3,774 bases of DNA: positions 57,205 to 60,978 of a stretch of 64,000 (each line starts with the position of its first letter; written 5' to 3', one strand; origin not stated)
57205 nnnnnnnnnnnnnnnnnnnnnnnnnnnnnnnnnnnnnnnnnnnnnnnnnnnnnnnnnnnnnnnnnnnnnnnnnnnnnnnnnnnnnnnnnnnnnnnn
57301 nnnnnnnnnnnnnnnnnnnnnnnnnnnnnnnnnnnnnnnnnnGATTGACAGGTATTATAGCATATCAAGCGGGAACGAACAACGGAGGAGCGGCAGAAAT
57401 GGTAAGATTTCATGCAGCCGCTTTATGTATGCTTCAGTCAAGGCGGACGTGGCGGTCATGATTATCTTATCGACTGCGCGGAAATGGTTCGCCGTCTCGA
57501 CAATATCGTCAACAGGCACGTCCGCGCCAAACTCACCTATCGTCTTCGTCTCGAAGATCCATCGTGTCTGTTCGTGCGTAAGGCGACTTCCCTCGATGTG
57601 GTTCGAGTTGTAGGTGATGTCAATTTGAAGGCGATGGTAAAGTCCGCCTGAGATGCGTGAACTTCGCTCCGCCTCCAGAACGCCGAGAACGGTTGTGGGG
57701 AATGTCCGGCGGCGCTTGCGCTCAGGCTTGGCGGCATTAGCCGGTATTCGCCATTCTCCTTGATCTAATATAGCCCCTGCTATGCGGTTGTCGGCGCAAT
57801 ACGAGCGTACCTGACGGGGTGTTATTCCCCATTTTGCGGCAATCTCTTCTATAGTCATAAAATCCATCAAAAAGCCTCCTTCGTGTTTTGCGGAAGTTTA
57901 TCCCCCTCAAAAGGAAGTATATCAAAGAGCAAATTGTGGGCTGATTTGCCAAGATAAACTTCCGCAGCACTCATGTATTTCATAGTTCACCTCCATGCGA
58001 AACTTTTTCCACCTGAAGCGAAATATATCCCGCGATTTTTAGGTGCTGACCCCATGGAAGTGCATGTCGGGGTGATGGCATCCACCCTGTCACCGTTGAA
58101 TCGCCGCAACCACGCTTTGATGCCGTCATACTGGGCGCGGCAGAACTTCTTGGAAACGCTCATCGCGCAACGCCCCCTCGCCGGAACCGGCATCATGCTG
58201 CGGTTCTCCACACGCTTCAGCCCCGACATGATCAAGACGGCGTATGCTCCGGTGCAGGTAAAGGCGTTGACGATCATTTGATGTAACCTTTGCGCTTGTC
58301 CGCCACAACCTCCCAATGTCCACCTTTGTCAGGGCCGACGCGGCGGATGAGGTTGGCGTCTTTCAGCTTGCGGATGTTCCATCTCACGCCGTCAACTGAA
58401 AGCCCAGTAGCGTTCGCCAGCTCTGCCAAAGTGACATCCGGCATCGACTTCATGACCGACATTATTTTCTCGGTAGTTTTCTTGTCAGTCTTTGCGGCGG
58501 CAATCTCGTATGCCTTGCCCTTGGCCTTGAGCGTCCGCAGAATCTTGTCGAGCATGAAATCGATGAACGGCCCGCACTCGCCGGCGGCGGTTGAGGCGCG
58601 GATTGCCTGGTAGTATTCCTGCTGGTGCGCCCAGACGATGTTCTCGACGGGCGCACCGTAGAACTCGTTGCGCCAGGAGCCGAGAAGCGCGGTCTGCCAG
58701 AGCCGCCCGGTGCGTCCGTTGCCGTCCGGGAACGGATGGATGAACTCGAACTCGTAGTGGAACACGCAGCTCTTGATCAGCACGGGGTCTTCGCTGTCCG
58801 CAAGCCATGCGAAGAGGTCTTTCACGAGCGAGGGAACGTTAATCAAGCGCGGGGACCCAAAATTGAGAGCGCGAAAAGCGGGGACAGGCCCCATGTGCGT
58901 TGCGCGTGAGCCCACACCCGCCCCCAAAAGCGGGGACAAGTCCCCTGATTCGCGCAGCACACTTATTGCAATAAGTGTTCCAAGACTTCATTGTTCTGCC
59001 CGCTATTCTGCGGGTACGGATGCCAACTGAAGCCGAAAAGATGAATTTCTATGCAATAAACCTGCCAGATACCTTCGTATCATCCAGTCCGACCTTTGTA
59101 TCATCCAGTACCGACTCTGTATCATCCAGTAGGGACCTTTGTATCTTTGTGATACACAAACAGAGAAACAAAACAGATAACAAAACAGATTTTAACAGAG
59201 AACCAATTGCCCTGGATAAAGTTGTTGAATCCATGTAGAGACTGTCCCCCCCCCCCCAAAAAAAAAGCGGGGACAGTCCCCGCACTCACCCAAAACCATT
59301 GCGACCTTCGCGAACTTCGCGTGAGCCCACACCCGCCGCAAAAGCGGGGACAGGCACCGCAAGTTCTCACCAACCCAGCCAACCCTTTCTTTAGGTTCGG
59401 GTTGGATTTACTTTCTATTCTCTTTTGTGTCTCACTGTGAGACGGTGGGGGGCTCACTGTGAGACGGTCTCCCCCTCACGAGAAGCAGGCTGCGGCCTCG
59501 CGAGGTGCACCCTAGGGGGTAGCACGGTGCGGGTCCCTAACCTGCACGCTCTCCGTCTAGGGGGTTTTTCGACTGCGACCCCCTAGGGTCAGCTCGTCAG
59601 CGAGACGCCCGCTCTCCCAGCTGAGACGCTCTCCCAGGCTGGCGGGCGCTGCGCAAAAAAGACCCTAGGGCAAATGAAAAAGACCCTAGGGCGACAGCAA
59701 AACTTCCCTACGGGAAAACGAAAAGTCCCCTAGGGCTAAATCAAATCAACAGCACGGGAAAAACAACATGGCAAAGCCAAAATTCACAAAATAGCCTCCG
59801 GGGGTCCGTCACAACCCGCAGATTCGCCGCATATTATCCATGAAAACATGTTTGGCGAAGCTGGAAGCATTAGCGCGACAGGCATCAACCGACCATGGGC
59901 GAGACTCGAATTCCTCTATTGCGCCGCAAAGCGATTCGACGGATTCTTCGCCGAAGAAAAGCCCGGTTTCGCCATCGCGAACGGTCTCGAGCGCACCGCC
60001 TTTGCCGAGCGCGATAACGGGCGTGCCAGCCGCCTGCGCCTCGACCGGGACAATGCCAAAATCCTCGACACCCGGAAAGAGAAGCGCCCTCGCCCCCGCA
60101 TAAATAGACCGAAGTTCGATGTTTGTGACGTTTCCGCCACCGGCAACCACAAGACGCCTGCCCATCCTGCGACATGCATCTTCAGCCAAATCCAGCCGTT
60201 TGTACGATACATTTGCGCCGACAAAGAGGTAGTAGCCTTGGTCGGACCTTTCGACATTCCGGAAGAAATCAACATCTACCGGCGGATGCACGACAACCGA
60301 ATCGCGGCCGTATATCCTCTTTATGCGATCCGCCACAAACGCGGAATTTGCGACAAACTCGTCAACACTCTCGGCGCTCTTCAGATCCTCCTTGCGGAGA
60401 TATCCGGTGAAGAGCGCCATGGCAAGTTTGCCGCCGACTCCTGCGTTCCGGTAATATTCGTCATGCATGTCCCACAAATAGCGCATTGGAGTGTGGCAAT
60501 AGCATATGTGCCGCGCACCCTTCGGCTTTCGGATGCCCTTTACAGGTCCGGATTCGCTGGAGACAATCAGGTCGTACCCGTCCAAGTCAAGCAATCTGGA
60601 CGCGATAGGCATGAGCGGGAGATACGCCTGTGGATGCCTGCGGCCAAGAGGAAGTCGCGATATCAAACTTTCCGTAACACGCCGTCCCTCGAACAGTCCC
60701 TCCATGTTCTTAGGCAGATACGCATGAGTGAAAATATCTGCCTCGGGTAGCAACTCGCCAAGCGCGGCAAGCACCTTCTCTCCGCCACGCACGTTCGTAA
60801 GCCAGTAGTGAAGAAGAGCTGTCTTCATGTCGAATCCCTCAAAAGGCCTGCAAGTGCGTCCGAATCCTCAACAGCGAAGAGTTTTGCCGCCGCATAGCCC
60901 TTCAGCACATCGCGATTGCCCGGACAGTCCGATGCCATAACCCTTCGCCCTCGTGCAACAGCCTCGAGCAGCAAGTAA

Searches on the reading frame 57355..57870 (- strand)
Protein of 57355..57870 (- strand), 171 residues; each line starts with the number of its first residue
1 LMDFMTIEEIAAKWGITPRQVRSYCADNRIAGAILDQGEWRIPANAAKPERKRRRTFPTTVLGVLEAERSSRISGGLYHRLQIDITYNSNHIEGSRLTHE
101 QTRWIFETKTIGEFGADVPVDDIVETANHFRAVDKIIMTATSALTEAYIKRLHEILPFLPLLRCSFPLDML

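Call 3: search_protein_families(library=pfam, proteins=[window:57355-57870:-], max_evalue=0.1)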
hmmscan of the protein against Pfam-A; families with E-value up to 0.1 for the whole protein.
window:57355-57870:- (171 aa): 5 families
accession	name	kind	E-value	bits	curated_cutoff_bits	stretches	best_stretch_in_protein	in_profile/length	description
PF12728.13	HTH_17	-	8.4e-05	23.2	27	1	4-44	1-40/51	Helix-turn-helix domain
PF20038.5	HTH_59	-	0.00069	20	27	1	3-31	6-34/66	Helix-turn-helix domain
PF13518.12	HTH_28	-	0.015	15.8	25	1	5-33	13-41/52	Helix-turn-helix domain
PF13384.12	HTH_23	-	0.062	13.6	24.6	0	5-22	18-35/50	Homeodomain-like domain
PF04539.22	Sigma70_r3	-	0.079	13.5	25.3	0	6-28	22-44/78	Sigma-70 region 3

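Call 4: search_protein_families(library=ncbifam, proteins=[window:57355-57870:-], max_evalue=0.1)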
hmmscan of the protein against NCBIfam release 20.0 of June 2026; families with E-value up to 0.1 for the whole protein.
window:57355-57870:- (171 aa): 1 family
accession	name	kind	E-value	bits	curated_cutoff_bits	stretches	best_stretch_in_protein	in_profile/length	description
NF033546.1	transpos_IS21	equivalog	0.067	12.7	160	1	5-70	9-58/294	IS21 family transposase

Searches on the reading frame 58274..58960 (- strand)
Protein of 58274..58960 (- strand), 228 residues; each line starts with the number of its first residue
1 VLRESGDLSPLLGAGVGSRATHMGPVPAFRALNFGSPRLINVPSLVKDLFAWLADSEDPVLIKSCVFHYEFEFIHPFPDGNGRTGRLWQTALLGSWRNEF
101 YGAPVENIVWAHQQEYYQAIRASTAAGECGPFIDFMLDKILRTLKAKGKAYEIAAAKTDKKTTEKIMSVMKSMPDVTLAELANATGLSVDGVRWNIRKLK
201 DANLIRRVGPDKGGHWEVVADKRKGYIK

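Call 3: search_protein_families(library=pfam, proteins=[window:58274-58960:-], max_evalue=0.1)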
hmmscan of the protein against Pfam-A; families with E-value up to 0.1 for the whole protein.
window:58274-58960:- (228 aa): 8 families
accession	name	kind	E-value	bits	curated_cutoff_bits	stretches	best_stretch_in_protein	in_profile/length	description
PF02661.23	Fic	-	4.9e-15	56.6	24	1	30-93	30-93/93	Fic/DOC family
PF13412.12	HTH_24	-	1.8e-07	31.1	21.9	1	161-206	3-48/48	Winged helix-turn-helix DNA-binding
PF12840.13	HTH_20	-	4.5e-05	23.8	27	1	176-208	19-51/51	Helix-turn-helix domain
PF08279.18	HTH_11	-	0.00077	19.7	25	1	164-227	3-55/55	HTH domain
PF12802.13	MarR_2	-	0.0047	17.5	27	1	170-211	14-56/61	MarR family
PF04703.18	FaeA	-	0.011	16.4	20.7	1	164-216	3-58/62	FaeA-like protein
PF12324.14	HTH_15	-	0.024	15.2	27.2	0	176-195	36-55/74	Helix-turn-helix domain of alkylmercury lyase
PF05732.17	RepL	-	0.076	12.9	20.3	0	177-207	77-107/164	Firmicute plasmid replication protein (RepL)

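Call 4: search_protein_families(library=ncbifam, proteins=[window:58274-58960:-], max_evalue=0.1)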
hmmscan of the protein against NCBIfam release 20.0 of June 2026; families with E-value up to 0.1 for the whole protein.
window:58274-58960:- (228 aa): 5 families
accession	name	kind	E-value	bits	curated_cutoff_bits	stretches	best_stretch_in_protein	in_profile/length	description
NF046030.1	ProtAdlyltaseSoFic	equivalog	3.7e-16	59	550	1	54-182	173-297/361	protein adenylyltransferase Fic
TIGR02613.1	mob_myst_B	hypoth_equivalog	7.5e-07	29.2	124.4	1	42-135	90-184/186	mobile mystery protein B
NF046029.1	ProtAdlyltaseNmFic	equivalog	0.0015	18.3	230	1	70-95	92-117/177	protein adenylyltransferase Fic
TIGR04176.1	MarR_EPS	equivalog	0.0066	16.5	88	1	160-206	3-49/105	MarR family EPS-associated transcriptional regulator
NF004910.0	PRK06266.1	equivalog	0.0084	15.3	180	1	140-205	11-73/185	transcription initiation factor E subunit alpha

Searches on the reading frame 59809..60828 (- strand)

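Call 48: search_protein_families(library=pfam, proteins=[window:59809-60828:-], max_evalue=0.00001)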
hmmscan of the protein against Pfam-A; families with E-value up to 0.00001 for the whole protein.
window:59809-60828:- (339 aa): 3 families
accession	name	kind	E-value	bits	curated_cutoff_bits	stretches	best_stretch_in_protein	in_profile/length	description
PF00534.26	Glycos_transf_1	-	3e-18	66.4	26.4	1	234-321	81-169/172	Glycosyl transferases group 1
PF13692.12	Glyco_trans_1_4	-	7.6e-13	49.4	27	1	222-306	57-138/142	Glycosyl transferases group 1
PF13439.12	Glyco_transf_4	-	8.9e-12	45.8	28.5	1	14-187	2-169/170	Glycosyltransferase Family 4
